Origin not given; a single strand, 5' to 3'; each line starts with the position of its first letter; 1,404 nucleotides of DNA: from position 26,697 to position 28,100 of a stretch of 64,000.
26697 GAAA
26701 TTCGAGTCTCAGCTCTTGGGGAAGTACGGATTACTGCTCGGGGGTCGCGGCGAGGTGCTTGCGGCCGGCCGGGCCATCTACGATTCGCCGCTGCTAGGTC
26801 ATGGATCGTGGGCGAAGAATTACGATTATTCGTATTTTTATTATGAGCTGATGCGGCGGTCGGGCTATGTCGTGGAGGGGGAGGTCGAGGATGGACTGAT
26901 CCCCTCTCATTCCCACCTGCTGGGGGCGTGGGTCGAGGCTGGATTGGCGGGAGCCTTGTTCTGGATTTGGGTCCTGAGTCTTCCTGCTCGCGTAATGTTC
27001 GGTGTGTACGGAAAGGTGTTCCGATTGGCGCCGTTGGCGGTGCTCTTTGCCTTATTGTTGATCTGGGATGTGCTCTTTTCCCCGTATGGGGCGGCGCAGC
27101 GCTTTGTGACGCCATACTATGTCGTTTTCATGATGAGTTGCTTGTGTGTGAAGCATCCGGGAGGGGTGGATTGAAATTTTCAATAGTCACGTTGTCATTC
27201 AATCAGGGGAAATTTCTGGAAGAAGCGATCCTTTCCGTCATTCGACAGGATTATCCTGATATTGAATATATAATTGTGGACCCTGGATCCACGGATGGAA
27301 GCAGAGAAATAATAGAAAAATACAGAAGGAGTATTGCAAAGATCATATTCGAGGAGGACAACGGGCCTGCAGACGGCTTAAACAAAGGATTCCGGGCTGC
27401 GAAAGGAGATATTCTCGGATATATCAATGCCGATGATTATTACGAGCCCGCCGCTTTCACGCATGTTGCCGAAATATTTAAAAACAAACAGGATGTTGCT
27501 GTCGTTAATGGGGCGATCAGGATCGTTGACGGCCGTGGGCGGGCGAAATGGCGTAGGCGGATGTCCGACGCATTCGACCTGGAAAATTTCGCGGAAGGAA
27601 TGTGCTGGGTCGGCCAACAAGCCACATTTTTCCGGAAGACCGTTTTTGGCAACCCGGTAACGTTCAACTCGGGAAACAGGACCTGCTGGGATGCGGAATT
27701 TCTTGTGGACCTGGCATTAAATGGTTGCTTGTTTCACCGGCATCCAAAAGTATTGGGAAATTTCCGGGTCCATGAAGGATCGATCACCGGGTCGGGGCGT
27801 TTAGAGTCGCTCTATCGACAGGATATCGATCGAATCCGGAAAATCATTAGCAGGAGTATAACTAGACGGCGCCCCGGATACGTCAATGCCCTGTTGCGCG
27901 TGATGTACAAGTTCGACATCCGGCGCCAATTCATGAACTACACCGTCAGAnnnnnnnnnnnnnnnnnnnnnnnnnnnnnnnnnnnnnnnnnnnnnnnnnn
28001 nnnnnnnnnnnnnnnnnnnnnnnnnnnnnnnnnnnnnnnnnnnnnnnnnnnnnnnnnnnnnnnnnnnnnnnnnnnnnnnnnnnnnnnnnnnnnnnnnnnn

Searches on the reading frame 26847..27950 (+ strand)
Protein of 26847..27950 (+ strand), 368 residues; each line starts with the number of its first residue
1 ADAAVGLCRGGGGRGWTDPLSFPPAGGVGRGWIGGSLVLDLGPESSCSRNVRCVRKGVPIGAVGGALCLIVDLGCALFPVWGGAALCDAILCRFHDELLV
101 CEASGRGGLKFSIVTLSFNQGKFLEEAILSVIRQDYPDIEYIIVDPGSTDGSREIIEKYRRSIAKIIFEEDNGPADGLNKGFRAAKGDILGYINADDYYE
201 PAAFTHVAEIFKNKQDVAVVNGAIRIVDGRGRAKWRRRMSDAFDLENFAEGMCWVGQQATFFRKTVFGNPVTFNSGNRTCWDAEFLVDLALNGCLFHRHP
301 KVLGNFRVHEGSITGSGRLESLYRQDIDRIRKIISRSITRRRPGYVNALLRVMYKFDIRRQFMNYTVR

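Call 14: search_protein_families(library=pfam, proteins=[window:26847-27950:+], max_evalue=0.001)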
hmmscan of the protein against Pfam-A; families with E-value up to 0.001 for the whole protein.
window:26847-27950:+ (368 aa): 3 families
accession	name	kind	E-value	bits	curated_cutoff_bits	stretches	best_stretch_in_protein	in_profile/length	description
PF00535.33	Glycos_transf_2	-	6.7e-29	101.4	23.3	1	112-248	1-132/168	Glycosyl transferase family 2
PF13641.12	Glyco_tranf_2_3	-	1.3e-09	38.8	27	1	111-252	3-149/230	Glycosyltransferase like family 2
PF10111.15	Glyco_tranf_2_2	-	1e-07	32.2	27.3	1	116-215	6-110/276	Glycosyltransferase like family 2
